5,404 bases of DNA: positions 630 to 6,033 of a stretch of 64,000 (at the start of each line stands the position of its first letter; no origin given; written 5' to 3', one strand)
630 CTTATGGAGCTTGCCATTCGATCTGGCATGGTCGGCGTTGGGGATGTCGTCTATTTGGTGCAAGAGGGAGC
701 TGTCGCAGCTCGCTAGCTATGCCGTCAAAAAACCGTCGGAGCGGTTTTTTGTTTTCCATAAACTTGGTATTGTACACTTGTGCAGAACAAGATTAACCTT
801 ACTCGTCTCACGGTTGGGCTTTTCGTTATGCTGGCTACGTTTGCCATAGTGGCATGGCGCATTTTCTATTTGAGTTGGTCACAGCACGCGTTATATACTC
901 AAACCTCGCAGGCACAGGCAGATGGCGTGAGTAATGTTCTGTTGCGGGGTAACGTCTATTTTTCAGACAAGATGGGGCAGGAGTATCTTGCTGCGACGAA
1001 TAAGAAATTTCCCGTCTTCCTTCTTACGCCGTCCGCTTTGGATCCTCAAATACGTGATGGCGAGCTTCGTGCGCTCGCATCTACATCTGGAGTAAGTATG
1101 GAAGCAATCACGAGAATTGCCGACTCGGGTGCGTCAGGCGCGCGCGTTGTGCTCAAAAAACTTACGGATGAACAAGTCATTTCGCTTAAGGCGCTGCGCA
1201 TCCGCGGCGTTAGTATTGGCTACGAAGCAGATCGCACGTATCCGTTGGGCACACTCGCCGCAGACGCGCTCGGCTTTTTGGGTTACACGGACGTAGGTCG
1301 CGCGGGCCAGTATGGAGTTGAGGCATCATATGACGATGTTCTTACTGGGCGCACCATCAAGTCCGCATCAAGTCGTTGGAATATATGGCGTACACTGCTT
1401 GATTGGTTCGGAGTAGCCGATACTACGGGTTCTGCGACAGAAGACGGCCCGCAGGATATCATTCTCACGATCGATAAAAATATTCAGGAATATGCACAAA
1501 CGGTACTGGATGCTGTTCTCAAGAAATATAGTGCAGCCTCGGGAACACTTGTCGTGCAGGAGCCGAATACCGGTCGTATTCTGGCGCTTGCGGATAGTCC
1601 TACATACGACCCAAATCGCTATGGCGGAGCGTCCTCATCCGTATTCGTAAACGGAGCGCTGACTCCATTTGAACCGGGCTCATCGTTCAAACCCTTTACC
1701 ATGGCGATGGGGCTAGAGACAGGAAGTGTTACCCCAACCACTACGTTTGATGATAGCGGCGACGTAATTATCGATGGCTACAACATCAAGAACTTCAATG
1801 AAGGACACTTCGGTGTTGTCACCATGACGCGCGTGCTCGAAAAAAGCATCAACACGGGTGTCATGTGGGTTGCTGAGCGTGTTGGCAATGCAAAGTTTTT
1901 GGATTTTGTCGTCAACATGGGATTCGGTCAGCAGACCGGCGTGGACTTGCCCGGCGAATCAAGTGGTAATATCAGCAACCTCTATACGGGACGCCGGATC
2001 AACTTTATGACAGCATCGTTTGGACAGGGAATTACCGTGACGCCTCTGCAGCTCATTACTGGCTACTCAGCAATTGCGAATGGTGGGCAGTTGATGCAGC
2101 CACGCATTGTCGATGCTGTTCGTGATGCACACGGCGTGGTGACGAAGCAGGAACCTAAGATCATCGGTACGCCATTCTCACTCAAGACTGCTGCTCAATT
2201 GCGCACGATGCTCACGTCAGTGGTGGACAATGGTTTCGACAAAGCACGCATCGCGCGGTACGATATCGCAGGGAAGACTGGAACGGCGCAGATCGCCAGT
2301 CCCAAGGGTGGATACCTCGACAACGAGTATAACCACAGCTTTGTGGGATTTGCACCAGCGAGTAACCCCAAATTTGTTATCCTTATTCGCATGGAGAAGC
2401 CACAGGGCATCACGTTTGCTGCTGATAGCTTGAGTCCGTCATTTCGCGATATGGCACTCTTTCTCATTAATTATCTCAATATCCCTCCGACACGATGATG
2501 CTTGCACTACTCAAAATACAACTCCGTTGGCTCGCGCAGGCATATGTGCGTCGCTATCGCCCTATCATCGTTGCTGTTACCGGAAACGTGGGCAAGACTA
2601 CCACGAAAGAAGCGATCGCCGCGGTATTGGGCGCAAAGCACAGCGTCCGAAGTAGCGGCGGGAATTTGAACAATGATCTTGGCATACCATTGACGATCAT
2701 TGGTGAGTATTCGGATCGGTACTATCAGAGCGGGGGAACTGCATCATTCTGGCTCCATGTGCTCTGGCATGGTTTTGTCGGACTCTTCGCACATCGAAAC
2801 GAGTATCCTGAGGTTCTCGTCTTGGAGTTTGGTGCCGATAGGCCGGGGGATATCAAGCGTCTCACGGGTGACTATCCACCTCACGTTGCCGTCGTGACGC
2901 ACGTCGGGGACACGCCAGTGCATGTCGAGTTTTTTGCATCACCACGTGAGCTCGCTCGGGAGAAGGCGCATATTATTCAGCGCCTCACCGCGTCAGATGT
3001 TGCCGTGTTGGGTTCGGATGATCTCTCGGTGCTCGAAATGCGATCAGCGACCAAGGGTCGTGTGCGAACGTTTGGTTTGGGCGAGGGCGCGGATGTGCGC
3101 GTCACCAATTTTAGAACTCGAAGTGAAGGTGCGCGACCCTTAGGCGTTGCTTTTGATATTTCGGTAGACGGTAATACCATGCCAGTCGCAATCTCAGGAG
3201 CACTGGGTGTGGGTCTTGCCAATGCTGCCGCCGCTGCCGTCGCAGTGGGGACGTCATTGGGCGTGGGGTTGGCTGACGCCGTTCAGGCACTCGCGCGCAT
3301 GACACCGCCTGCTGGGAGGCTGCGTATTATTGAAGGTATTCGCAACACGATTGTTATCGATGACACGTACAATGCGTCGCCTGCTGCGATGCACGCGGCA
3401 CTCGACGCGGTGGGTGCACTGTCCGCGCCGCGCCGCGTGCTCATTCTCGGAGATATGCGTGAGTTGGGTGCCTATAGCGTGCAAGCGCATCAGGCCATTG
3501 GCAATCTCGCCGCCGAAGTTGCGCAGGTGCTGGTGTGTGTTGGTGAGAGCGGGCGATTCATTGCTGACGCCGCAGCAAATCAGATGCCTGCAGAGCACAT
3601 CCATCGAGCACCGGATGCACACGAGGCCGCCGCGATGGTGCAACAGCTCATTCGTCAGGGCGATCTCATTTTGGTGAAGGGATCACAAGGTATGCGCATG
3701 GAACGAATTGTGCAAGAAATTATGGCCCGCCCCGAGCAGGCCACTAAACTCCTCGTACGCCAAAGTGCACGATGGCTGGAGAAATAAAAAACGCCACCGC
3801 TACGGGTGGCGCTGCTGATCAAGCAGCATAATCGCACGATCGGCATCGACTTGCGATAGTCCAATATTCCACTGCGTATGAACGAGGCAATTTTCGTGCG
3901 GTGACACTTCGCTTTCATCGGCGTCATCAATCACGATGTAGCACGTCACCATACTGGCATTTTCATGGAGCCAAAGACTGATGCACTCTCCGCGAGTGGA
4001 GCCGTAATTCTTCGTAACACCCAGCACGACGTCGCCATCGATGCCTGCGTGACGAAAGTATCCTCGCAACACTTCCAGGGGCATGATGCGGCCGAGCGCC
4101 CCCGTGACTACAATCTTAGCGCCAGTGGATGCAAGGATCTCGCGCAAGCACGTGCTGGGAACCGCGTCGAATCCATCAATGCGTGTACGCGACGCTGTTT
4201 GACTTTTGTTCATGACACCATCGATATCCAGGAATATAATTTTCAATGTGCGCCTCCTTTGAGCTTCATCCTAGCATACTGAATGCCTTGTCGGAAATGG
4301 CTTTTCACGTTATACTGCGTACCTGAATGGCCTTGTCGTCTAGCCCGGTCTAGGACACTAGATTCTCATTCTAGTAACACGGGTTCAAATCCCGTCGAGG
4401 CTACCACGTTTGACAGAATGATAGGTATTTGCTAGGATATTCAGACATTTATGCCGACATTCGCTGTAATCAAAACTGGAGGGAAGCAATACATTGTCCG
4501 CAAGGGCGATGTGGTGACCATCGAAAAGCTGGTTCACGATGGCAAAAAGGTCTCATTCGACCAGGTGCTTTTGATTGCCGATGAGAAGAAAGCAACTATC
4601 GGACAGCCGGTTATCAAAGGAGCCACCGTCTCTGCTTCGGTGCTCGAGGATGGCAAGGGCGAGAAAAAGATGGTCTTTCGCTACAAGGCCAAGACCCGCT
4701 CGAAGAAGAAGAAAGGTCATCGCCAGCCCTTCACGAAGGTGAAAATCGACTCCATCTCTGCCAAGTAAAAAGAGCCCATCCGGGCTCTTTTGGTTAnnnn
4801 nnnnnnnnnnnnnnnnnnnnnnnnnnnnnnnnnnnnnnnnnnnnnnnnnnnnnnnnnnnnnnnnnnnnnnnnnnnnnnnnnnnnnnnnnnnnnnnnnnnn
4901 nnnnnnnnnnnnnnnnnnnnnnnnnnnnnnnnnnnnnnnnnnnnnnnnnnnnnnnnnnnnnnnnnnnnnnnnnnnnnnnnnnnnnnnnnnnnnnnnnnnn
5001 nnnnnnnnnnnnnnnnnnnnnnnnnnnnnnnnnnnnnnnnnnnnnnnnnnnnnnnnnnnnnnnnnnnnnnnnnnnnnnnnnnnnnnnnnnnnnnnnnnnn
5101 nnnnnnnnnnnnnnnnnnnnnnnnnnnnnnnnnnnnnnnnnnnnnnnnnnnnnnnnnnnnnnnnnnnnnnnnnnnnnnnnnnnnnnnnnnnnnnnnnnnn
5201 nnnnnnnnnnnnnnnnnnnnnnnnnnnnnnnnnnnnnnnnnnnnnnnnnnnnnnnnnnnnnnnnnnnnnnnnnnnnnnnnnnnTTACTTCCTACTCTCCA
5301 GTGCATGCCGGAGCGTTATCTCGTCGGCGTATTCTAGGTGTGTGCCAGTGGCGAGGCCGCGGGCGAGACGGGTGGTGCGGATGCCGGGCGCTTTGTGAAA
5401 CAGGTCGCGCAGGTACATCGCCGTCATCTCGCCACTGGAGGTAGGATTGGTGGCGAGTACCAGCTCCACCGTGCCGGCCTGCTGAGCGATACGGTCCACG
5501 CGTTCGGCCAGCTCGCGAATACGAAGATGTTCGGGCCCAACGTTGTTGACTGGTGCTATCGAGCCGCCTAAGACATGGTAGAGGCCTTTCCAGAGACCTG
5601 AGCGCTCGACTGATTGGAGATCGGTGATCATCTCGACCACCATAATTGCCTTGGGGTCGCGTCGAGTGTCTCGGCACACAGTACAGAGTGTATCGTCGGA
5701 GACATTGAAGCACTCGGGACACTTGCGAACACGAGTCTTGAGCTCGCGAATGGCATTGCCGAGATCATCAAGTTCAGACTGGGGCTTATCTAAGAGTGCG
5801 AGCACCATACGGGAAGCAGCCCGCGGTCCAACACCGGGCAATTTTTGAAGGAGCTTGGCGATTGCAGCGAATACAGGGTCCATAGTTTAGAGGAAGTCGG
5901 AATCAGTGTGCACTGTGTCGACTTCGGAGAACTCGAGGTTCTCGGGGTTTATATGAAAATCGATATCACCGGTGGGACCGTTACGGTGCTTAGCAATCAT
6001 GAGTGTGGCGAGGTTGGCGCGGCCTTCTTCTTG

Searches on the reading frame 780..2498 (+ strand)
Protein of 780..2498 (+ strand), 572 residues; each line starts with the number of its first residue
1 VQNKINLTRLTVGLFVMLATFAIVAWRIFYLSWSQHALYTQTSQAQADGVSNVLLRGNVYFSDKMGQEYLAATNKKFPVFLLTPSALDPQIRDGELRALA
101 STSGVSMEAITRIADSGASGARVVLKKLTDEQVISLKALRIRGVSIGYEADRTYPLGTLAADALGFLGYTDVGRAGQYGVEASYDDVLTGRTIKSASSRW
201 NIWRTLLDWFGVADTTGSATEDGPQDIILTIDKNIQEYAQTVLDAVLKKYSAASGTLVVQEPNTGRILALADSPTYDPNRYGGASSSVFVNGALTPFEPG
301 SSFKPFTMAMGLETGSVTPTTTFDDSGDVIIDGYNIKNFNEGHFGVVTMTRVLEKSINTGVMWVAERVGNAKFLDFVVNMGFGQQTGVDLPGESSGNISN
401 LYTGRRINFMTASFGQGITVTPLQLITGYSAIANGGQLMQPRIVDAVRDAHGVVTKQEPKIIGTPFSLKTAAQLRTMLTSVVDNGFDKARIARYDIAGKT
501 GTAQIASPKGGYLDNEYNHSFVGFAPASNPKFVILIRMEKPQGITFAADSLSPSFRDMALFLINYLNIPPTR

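Call 77: search_protein_families(library=pfam, proteins=[window:780-2498:+], max_evalue=0.001)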
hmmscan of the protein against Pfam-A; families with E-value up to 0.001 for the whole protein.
window:780-2498:+ (572 aa): 2 families
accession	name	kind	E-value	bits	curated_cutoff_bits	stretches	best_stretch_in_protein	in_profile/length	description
PF00905.27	Transpeptidase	-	2.6e-74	250.6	22.1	1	255-545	1-283/299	Penicillin binding protein transpeptidase domain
PF03717.20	PBP_dimer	-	2.5e-08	35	24.4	1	70-192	16-162/180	Penicillin-binding Protein dimerisation domain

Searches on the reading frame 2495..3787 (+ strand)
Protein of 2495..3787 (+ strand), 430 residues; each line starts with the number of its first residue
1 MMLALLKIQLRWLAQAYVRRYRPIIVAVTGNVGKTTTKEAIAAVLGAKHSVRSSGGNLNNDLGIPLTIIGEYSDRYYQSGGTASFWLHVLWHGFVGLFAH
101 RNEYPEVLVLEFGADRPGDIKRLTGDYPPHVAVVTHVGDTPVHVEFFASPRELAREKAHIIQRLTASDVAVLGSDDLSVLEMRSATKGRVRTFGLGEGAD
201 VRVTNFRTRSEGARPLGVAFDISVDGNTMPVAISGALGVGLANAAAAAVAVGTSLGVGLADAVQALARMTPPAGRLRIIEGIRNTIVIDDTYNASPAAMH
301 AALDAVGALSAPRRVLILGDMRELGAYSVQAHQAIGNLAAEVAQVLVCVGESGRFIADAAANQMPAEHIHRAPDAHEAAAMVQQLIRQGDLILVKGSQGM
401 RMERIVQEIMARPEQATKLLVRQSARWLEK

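Call 57: search_protein_families(library=pfam, proteins=[window:2495-3787:+], max_evalue=0.001)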
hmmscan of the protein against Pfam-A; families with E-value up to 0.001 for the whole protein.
window:2495-3787:+ (430 aa): 2 families
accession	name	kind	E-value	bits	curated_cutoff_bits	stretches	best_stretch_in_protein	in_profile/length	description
PF08245.18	Mur_ligase_M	-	1.4e-21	77.8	24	2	103-250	55-199/200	Mur ligase middle domain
PF02875.26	Mur_ligase_C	-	3e-21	77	28.4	1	274-397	1-126/127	Mur ligase, glutamate ligase domain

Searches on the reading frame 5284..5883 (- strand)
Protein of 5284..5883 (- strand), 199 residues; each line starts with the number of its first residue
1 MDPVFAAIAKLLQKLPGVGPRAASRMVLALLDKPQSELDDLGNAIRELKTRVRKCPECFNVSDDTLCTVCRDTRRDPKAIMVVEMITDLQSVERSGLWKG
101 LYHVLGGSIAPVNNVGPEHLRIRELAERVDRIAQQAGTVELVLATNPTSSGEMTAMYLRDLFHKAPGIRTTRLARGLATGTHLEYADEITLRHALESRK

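Call 78: search_protein_families(library=pfam, proteins=[window:5284-5883:-], max_evalue=0.001)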
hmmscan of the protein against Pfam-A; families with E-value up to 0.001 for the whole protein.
window:5284-5883:- (199 aa): 5 families
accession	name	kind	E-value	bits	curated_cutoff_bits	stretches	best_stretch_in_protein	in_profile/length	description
PF13662.12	Toprim_4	-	1.6e-17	63.9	25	1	79-174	2-85/85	Toprim domain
PF21176.3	RecR_HhH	-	8.3e-10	38.8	27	1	11-47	7-43/45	RecR, helix-hairpin-helix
PF21175.2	RecR_C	-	4.2e-08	32.9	22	1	176-199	1-24/24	RecR, C-terminal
PF02132.21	RecR_ZnF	-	7.3e-06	26.1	22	1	52-72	1-21/21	RecR, Cys4-zinc finger domain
PF01751.28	Toprim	-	1.1e-05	26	23.1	1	80-163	2-81/96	Toprim domain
